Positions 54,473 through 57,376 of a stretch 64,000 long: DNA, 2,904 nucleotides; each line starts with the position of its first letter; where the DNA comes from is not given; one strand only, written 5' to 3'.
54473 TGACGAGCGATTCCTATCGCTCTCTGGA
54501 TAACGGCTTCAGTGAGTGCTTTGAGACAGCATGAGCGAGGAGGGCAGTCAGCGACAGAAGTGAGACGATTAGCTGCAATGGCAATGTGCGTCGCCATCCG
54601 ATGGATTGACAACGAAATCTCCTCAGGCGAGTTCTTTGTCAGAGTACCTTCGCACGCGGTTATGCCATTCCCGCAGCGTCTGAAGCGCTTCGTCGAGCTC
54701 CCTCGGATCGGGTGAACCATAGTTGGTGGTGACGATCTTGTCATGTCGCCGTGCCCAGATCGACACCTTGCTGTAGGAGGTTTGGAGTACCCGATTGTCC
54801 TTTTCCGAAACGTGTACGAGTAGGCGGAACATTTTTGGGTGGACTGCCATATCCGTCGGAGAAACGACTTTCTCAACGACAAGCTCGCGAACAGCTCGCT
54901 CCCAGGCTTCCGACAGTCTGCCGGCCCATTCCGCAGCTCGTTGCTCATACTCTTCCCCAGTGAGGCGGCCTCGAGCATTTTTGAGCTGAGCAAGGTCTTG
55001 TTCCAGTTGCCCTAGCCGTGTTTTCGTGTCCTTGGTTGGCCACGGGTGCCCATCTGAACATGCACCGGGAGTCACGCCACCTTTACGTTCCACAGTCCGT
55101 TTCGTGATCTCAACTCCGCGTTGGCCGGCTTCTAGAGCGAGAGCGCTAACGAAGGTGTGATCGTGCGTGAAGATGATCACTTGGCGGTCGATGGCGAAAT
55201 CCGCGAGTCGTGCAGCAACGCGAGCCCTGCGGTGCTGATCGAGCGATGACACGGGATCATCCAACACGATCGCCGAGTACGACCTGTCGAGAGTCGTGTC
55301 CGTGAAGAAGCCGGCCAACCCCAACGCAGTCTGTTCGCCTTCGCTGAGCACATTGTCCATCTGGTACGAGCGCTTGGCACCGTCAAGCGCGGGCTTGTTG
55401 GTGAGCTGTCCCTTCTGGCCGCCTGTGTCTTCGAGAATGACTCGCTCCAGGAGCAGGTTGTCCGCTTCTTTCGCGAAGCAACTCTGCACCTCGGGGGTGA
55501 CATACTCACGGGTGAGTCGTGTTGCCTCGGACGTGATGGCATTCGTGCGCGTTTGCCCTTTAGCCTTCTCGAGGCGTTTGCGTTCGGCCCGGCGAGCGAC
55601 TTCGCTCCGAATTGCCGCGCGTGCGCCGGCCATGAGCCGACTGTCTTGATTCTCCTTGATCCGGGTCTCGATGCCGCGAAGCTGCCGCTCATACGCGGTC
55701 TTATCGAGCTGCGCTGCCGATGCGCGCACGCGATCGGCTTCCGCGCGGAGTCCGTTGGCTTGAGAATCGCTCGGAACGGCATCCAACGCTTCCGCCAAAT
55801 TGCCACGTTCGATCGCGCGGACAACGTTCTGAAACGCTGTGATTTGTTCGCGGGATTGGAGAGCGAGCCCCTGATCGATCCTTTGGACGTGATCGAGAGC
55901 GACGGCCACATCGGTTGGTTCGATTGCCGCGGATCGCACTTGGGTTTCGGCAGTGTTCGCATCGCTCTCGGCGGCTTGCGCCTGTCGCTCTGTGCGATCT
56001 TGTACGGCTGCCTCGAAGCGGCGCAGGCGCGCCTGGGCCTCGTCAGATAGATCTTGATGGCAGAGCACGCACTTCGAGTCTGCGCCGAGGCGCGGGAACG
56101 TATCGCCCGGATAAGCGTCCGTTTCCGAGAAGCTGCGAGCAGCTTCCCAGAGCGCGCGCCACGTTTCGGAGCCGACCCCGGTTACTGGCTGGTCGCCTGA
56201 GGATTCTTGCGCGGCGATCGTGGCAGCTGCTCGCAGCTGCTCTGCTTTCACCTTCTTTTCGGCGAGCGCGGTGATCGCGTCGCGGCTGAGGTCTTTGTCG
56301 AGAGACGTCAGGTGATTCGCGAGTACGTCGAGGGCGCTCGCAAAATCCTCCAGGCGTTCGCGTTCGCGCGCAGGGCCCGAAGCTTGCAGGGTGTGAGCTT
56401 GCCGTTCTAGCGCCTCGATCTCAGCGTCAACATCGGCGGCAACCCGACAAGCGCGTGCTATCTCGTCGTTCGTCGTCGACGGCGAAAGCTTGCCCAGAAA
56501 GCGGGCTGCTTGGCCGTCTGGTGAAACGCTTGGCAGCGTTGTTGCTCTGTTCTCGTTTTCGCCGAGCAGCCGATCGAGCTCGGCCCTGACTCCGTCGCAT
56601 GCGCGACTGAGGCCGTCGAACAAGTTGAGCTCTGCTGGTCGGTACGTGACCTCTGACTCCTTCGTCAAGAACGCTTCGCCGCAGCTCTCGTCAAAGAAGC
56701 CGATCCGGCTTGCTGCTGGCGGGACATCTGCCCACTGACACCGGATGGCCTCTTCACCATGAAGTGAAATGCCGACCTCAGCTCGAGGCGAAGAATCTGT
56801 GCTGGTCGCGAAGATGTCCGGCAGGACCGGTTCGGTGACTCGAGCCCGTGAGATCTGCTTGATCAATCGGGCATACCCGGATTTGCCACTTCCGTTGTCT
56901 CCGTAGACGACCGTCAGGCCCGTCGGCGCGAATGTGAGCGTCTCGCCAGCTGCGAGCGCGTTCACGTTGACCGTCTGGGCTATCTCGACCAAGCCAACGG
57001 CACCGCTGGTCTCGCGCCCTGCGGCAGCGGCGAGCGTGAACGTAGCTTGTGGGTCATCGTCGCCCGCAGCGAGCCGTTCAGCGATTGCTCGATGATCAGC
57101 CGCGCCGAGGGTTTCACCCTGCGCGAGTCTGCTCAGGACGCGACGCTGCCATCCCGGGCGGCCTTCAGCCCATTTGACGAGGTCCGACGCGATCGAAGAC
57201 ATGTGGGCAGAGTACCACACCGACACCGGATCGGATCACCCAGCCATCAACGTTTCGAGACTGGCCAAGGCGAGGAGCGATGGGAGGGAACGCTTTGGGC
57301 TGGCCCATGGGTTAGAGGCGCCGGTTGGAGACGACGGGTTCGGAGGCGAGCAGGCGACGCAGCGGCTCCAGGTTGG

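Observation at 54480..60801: Three-gene minus-strand island (SAM-MTase -> MmeI-like Type IIG R-M -> Rad50/RloC-like zinc-hook ABC ATPase) inserted beside the menaquinone cluster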

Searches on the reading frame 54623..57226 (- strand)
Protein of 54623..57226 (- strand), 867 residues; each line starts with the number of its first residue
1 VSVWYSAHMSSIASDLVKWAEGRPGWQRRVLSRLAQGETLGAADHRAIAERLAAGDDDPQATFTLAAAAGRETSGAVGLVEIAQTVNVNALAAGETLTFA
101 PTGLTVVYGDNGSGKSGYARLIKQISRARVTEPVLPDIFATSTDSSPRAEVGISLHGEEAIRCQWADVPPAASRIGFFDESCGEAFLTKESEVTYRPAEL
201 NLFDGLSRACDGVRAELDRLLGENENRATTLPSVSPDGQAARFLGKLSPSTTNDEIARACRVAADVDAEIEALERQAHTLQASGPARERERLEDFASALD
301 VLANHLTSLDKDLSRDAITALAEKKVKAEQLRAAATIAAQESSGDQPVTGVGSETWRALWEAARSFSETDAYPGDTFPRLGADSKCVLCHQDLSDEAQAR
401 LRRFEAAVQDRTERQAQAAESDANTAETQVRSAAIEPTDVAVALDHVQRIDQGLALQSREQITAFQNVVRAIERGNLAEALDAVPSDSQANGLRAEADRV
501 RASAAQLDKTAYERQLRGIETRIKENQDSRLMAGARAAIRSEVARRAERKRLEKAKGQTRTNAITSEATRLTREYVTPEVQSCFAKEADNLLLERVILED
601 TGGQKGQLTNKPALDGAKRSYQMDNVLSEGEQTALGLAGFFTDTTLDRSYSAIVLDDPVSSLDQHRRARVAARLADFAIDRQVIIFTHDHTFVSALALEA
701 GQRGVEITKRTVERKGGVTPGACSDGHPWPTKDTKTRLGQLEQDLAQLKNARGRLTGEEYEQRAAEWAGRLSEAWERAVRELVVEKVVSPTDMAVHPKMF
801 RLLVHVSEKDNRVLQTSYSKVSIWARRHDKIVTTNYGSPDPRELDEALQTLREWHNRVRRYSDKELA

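Call 3: search_protein_families(library=pfam, proteins=[window:54623-57226:-], max_evalue=0.01)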
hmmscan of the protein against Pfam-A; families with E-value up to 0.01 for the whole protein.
window:54623-57226:- (867 aa): 4 families
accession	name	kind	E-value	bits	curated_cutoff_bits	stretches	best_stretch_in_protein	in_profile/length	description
PF13166.12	AAA_13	-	4.3e-11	42.7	36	1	383-696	254-577/713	AAA domain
PF02463.25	SMC_N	-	5.9e-10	39.4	40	1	511-695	91-204/220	RecF/RecN/SMC N terminal domain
PF13304.12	AAA_21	-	1.3e-06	29.2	27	1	622-690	237-300/304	AAA domain, putative AbiEii toxin, Type IV TA system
PF13476.12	AAA_23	-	0.0014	19.7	27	0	94-123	12-40/201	AAA domain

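Call 4: search_protein_families(library=padloc, proteins=[window:54623-57226:-], max_evalue=0.01)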
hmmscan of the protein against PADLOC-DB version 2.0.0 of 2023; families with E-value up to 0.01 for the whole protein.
window:54623-57226:- (867 aa): 18 families
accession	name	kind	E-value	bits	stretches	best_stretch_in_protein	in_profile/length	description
PDLC04891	PDC-S06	-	1.2e-168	561.2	1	12-860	3-855/858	-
PDLC04893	PDC-S06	-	1.2e-150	501.7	1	9-858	1-856/862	-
PDLC04888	PDC-S06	-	7.1e-57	191.2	1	18-699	17-696/851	-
PDLC04892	PDC-S06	-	1.7e-56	190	1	18-698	11-683/843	-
PDLC04135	mad3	-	7.5e-12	43.5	2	470-695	119-329/374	mads_3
PDLC04895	PDC-S06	-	7.6e-11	39.2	1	622-696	557-636/784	-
PDLC03859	LmuB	-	3.2e-10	37.8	1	263-697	216-593/611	-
PDLC04889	PDC-S06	-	1.9e-08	31.3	1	621-690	412-483/693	-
PDLC04894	PDC-S06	-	2e-08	31.3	1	382-694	266-575/740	-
PDLC04886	PDC-S06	-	1.4e-06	25.4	1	383-700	255-583/727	-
PDLC02980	AriA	-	4.6e-06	24.8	0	622-690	237-300/304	-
PDLC02360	PrrC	-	5.2e-06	23.7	1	651-701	172-226/372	PrrC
PDLC04890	PDC-S06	-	1.9e-05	21.5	0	102-127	24-49/732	-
PDLC04887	PDC-S06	-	3.2e-05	20.7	0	618-664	538-587/790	-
PDLC04898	PDC-S06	-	4.1e-05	20.1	1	619-697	525-615/752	-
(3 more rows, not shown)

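Call 5: search_protein_families(library=ncbifam, proteins=[window:54623-57226:-], max_evalue=0.01)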
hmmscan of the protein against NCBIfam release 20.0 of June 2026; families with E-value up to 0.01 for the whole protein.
window:54623-57226:- (867 aa): 17 families
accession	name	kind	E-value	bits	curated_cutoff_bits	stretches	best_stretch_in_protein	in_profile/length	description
NF010068.0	PRK13548.1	equivalog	1.1e-07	31.3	261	1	617-690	131-203/261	heme ABC transporter ATP-binding protein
TIGR02857.1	CydD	equivalog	1.9e-07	30.4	435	1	625-693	457-520/529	thiol reductant ABC exporter subunit CydD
NF000355.4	ribo_prot_ABC_F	equivalog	1.7e-06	27.2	380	1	621-697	112-181/499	ribosomal protection-like ABC-F family protein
NF040873.1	AztA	equivalog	6.8e-06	25.8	220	0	651-694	139-183/191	zinc ABC transporter ATP-binding protein AztA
TIGR00611.2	recf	equivalog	1.5e-05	24.4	172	1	622-687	270-338/339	DNA replication/repair protein RecF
TIGR03411.1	urea_trans_UrtD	equivalog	0.00011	21.9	304.1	1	626-697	143-209/242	urea ABC transporter ATP-binding protein UrtD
TIGR04520.1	ECF_ATPase_1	equivalog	0.00033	20.2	315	0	626-690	136-197/269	energy-coupling factor transporter ATPase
NF010061.0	PRK13538.1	equivalog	0.00054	19.5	195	0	625-691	132-193/211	cytochrome c biogenesis heme-transporting ATPase CcmA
TIGR03375.1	type_I_sec_LssB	subfamily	0.0006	18.2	693.1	1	627-692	604-664/696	type I secretion system permease/ATPase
TIGR02315.1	ABC_phnC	equivalog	0.00085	18.8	266.1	0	619-692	138-206/243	phosphonate ABC transporter ATP-binding protein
NF000167.2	ABCF_Lsa_all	exception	0.0013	17.8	750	0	621-694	112-177/492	Lsa family ABC-F type ribosomal protection protein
TIGR01189.1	ccmA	equivalog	0.0014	18.3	131.6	0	623-689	124-186/198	heme ABC exporter ATP-binding protein CcmA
NF000169.2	ABCF_Sal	exception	0.0019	16.9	725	0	625-697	129-194/542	Sal family ABC-F type ribosomal protection protein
TIGR00972.1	3a0107s01c2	equivalog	0.003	17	343.2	0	626-692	144-205/248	phosphate ABC transporter ATP-binding protein PstB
TIGR03608.1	L_ocin_972_ABC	subfamily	0.0048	16.4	254.85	0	627-692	135-196/206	putative bacteriocin export ABC transporter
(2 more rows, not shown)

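Call 7: search_solved_structures(query=window:54623-57226:-, max_evalue=1)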
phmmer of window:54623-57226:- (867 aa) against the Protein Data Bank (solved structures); distinct sequences matched with E-value up to 1: 22.
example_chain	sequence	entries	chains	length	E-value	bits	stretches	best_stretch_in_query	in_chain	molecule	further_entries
3qkr_B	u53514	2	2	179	0.012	16.9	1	625-695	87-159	DNA double-strand break repair rad50 ATPase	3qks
1ii8_B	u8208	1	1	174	0.014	16.8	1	625-695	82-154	Rad50 ABC-ATPase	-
1f2t_B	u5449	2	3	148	0.014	16.7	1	626-695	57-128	RAD50 ABC-ATPASE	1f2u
4nci_A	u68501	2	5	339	0.015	16.6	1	626-695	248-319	DNA double-strand break repair Rad50 ATPase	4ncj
3qkt_A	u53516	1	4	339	0.015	16.6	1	626-695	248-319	DNA double-strand break repair rad50 ATPase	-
3qku_A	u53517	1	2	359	0.015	16.6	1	626-695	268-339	DNA double-strand break repair rad50 ATPase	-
3aux_A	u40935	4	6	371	0.018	16.3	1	623-690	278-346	DNA double-strand break repair rad50 ATPase | DNA double-strand break repair Rad50 ATPase,DNA double-strand break repair Rad50 ATPase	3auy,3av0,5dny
5f3w_B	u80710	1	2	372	0.018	16.3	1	623-690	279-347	DNA double-strand break repair Rad50 ATPase,DNA double-strand break repair Rad50 ATPase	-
5h68_A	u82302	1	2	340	0.023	16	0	91-161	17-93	Chromosome partition protein Smc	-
4nck_A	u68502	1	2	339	0.038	15.3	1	626-695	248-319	DNA double-strand break repair Rad50 ATPase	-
1us8_B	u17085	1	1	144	0.051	14.9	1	627-695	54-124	DNA DOUBLE-STRAND BREAK REPAIR RAD50 ATPASE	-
4nch_A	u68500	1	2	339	0.094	14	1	626-695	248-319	DNA double-strand break repair Rad50 ATPase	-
3zgx_A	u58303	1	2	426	0.1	13.8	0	621-690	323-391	CHROMOSOME PARTITION PROTEIN SMC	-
5xg3_A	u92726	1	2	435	0.21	12.8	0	621-690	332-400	Chromosome partition protein Smc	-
1e69_A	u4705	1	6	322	0.46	11.7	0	621-698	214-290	CHROMOSOME SEGREGATION SMC PROTEIN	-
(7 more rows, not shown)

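Call 20: find_homologous_proteins(query=window:54623-57226:-)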
Query window:54623-57226:- (867 aa): 418 proteins with E <= 0.001 among 8000 candidates; the best 120 are listed.
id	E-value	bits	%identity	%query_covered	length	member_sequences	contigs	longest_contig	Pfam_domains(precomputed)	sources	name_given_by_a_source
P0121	0.0e+0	1830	98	99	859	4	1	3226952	PF02463.26,PF13166.13,PF13304.13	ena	-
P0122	0.0e+0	1738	94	99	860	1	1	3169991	PF02463.26,PF13166.13,PF13304.13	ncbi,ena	-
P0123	0.0e+0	1703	92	99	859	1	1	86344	PF02463.26,PF13166.13,PF13304.13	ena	-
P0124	0.0e+0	1621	88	99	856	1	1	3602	PF02463.26,PF13166.13,PF13304.13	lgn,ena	-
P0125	0.0e+0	1505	82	99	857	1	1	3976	PF02463.26,PF13166.13,PF13304.13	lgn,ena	-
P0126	0.0e+0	1444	80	98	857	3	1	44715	PF02463.26,PF13166.13,PF13304.13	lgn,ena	-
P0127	0.0e+0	1375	75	99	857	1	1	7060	PF02463.26,PF13166.13,PF13304.13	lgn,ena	-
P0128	0.0e+0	1362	75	98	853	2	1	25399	PF02463.26,PF13166.13,PF13304.13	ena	-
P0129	0.0e+0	1135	70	88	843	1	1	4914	PF02463.26,PF13166.13,PF13304.13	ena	-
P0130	9.1e-254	862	49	98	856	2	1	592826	PF02463.26,PF13166.13,PF13304.13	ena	-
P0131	7.9e-244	830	48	99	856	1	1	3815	PF02463.26,PF13166.13,PF13304.13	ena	-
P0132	1.1e-243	829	48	99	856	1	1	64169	PF02463.26,PF13166.13,PF13304.13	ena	-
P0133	3.9e-243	827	49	99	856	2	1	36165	PF02463.26,PF13166.13,PF13304.13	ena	-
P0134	4.2e-242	824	48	99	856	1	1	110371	PF02463.26,PF13166.13,PF13304.13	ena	-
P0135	5.8e-236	803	46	98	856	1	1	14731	PF02463.26,PF13166.13,PF13304.13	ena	-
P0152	2.0e-207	709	46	96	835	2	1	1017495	PF02463.26,PF13166.13,PF13304.13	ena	-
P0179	1.7e-200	686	42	98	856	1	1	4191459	PF13476.13,PF02463.26,PF13166.13,PF13304.13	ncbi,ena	-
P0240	1.1e-178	614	41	98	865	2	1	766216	PF02463.26,PF13166.13,PF13304.13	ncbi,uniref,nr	ncbi:AAA family ATPase [Modestobacter sp. VKM Ac-2978]|uniref:AAA family ATPase n=1 Tax=Modestobacte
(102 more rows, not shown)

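Call 21: find_encoding_contigs(protein=P0130, flank=6000, max_places=2)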
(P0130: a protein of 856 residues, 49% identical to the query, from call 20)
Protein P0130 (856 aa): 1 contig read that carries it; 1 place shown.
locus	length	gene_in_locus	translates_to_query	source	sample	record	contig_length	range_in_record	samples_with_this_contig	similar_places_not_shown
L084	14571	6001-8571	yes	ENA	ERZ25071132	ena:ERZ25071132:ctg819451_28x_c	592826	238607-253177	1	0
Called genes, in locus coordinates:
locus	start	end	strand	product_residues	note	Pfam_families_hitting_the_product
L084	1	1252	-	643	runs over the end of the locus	-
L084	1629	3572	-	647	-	PF00496:SBP_bac_5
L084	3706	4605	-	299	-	PF00528:BPD_transp_1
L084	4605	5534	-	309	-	PF19300:BPD_transp_1_N (weak), PF00528:BPD_transp_1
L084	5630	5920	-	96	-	-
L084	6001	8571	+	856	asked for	PF02463:SMC_N (faint), PF13304:AAA_21 (faint), PF13166:AAA_13 (weak)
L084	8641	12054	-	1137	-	PF00289:Biotin_carb_N, PF02222:ATP-grasp (weak), PF02786:CPSase_L_D2, PF25919:BSH_CusB (faint), PF02785:Biotin_carb_C, PF00364:Biotin_lipoyl, PF01039:Carboxyl_trans, PF03255:ACCA (faint)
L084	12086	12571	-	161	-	PF00180:Iso_dh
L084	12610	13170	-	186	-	PF00180:Iso_dh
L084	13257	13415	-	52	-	-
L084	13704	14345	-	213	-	PF05685:Uma2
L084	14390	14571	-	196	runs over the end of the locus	PF00694:Aconitase_C, PF27512:LeuD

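Call 22: find_encoding_contigs(protein=P0179, flank=6000, max_places=2)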
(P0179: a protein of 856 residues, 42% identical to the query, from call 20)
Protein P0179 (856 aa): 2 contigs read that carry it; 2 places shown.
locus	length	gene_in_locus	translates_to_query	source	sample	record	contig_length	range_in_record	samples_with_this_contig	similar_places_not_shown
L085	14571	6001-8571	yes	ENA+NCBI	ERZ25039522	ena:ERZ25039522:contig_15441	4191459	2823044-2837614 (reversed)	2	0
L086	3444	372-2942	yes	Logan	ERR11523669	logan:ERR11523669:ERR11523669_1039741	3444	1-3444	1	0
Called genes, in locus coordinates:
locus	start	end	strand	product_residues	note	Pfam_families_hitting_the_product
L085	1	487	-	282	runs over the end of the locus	PF04471:Mrr_cat (weak)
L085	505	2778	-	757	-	-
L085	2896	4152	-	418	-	-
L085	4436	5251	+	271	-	PF00072:Response_reg (weak), PF00486:Trans_reg_C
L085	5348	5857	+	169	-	-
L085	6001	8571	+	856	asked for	PF13476:AAA_23 (faint), PF13166:AAA_13, PF02463:SMC_N (weak), PF13304:AAA_21 (weak)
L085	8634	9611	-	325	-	PF09851:SHOCT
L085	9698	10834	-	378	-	PF03704:BTAD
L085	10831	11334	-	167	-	PF01478:Peptidase_A24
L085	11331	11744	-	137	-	PF13400:Tad, PF09977:Tad_C (weak)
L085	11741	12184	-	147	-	-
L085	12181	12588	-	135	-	-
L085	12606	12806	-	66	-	-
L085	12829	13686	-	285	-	PF00482:T2SSF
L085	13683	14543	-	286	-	-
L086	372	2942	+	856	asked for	PF13476:AAA_23 (faint), PF13166:AAA_13, PF02463:SMC_N (weak), PF13304:AAA_21 (weak)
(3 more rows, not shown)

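Call 23: find_encoding_contigs(protein=P0240, flank=6000, max_places=2)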
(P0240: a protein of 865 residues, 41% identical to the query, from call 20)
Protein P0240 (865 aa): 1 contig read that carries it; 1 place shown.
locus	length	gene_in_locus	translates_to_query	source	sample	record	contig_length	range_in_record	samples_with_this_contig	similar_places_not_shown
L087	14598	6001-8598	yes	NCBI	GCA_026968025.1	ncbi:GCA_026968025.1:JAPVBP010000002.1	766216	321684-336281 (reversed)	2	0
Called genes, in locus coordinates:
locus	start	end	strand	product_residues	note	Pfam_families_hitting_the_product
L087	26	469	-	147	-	PF13392:HNH_3 (weak)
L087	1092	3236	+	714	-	PF01555:N6_N4_Mtase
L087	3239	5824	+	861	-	PF04851:ResIII, PF27151:YagJ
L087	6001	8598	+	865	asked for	PF02463:SMC_N, PF13304:AAA_21 (faint), PF13166:AAA_13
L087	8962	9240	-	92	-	PF19575:HTH_58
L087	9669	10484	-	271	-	PF09509:Hypoth_Ymh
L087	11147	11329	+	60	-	-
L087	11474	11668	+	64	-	PF12728:HTH_17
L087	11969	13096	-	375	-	-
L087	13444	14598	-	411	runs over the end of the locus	PF22022:Phage_int_M, PF00589:Phage_integrase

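Call 24: find_encoding_contigs(protein=P0152, flank=6000, max_places=2)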
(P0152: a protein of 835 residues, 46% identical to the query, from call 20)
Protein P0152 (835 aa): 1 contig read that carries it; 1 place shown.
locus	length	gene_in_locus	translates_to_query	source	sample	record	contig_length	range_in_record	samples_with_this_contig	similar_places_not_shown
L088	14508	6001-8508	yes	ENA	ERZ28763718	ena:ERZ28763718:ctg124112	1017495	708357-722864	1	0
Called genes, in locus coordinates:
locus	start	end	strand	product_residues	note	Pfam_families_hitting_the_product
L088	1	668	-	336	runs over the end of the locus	-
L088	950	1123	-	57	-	-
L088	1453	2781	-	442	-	-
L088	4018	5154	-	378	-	-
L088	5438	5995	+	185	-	PF02371:Transposase_20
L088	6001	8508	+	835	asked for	PF02463:SMC_N (weak), PF13304:AAA_21 (weak), PF13166:AAA_13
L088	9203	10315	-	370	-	-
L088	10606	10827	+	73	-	-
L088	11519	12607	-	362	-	-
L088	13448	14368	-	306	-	PF00149:Metallophos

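Call 42: search_solved_structures(query=A2, max_evalue=1)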
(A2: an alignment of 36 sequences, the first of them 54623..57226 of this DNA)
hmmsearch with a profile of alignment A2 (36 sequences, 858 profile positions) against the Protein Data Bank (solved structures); distinct sequences matched with E-value up to 1: 40.
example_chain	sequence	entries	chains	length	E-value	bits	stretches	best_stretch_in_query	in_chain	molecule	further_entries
3qku_A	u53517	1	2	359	1.2e-05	26.7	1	621-685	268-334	DNA double-strand break repair rad50 ATPase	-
5f3w_B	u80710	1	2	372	1.4e-05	26.5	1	622-685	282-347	DNA double-strand break repair Rad50 ATPase,DNA double-strand break repair Rad50 ATPase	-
3aux_A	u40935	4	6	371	1.8e-05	26.1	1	622-685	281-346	DNA double-strand break repair rad50 ATPase | DNA double-strand break repair Rad50 ATPase,DNA double-strand break repair Rad50 ATPase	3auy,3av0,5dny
3qkt_A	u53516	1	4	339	2.3e-05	25.8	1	621-685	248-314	DNA double-strand break repair rad50 ATPase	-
4nci_A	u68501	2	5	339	2.7e-05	25.6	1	621-685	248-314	DNA double-strand break repair Rad50 ATPase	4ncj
4nck_A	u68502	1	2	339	7.1e-05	24.2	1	621-685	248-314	DNA double-strand break repair Rad50 ATPase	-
3ozx_A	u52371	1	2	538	0.00018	22.8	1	646-688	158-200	RNase L inhibitor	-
3qkr_B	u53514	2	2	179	0.00026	22.3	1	621-685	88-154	DNA double-strand break repair rad50 ATPase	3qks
4nch_A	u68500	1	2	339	0.00031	22.1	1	621-685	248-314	DNA double-strand break repair Rad50 ATPase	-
1ii8_B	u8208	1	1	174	0.00033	22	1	621-685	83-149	Rad50 ABC-ATPase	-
1f2t_B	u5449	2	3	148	0.0005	21.4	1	621-685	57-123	RAD50 ABC-ATPASE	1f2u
3qf7_A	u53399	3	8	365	0.00062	21.1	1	647-692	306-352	Rad50 | Probable DNA double-strand break repair Rad50 ATPase,Probable DNA double-strand break repa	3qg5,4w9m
6tmf_d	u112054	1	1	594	0.00078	20.7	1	646-688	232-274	ATPase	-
1us8_B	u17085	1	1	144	0.0065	17.7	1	622-685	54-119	DNA DOUBLE-STRAND BREAK REPAIR RAD50 ATPASE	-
4g1u_C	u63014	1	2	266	0.022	16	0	79-115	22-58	Hemin import ATP-binding protein HmuV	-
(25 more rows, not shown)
